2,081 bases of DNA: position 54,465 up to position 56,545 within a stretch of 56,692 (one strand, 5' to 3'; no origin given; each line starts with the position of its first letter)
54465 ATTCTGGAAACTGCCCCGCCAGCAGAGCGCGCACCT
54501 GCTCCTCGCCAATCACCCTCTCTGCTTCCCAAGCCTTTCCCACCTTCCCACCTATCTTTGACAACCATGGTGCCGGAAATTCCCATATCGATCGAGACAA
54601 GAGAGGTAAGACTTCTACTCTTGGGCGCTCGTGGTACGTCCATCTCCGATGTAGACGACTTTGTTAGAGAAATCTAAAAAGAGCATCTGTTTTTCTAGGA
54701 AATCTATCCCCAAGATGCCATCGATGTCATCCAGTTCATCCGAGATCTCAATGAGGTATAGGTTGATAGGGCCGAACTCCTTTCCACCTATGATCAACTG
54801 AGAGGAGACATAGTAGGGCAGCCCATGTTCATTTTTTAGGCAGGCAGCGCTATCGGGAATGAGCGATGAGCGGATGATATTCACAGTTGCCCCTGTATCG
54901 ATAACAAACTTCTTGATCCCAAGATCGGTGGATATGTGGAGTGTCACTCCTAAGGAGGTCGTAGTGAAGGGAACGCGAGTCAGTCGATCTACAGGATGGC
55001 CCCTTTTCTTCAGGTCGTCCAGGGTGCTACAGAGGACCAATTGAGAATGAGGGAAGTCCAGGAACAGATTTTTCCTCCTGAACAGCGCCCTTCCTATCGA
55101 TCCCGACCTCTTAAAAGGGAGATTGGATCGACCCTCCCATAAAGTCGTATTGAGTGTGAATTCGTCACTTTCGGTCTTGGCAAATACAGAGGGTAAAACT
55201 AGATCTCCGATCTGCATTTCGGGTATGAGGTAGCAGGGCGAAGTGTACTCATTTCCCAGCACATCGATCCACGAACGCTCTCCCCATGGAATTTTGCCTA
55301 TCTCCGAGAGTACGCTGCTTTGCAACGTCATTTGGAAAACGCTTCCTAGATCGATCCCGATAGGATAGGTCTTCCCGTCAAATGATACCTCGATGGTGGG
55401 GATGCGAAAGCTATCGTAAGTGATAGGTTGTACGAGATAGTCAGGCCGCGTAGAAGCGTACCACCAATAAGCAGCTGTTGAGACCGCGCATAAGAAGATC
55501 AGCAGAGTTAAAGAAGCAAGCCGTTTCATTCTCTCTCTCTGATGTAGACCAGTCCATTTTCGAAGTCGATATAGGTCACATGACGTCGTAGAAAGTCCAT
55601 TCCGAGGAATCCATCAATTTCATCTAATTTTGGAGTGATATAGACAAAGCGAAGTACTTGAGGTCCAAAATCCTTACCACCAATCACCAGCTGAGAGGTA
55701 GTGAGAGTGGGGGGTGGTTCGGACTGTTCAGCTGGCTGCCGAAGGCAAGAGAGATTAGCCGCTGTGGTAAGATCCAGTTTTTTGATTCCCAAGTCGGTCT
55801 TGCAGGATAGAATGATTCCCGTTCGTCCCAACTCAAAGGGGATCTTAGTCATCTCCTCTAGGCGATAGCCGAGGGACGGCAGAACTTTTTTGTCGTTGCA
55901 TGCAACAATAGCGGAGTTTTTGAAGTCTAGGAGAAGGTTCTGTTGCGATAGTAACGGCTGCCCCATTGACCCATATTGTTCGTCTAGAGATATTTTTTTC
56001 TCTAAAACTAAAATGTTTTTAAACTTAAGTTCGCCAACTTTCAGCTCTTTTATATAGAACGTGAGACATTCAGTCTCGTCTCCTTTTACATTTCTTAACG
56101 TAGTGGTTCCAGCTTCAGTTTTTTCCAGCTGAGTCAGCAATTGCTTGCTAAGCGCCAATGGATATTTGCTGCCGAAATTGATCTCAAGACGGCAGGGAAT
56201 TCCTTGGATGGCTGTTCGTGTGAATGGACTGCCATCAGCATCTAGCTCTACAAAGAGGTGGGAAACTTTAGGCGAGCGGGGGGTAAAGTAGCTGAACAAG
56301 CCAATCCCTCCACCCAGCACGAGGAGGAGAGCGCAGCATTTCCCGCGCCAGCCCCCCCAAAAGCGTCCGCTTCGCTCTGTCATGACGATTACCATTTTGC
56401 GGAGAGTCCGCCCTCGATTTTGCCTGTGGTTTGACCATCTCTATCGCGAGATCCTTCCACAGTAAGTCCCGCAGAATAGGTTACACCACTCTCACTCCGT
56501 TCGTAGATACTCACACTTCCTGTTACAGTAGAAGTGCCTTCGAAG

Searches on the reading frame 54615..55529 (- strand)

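Call 72: search_protein_families(library=pfam, proteins=[window:54615-55529:-], max_evalue=0.01)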
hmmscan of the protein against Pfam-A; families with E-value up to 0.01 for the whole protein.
window:54615-55529:- (304 aa): 1 family
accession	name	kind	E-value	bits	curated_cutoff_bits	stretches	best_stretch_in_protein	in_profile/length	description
PF13650.11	Asp_protease_2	-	1.5e-06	29.3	24.3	0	46-116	1-72/90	Aspartyl protease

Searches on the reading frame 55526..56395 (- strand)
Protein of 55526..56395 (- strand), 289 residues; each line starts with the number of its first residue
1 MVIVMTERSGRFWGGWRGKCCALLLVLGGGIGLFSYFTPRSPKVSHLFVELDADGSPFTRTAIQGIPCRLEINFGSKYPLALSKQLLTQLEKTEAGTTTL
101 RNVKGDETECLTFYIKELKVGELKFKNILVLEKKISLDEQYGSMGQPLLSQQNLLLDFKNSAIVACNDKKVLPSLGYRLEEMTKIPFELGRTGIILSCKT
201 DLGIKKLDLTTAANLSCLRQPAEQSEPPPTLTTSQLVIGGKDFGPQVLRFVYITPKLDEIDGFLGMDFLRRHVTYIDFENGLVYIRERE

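Call 72: search_protein_families(library=pfam, proteins=[window:55526-56395:-], max_evalue=0.01)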
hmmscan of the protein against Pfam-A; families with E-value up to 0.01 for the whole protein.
window:55526-56395:- (289 aa): 1 family
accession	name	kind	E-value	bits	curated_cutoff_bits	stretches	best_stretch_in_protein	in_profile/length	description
PF13650.11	Asp_protease_2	-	0.0017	19.5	24.3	0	62-131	4-74/90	Aspartyl protease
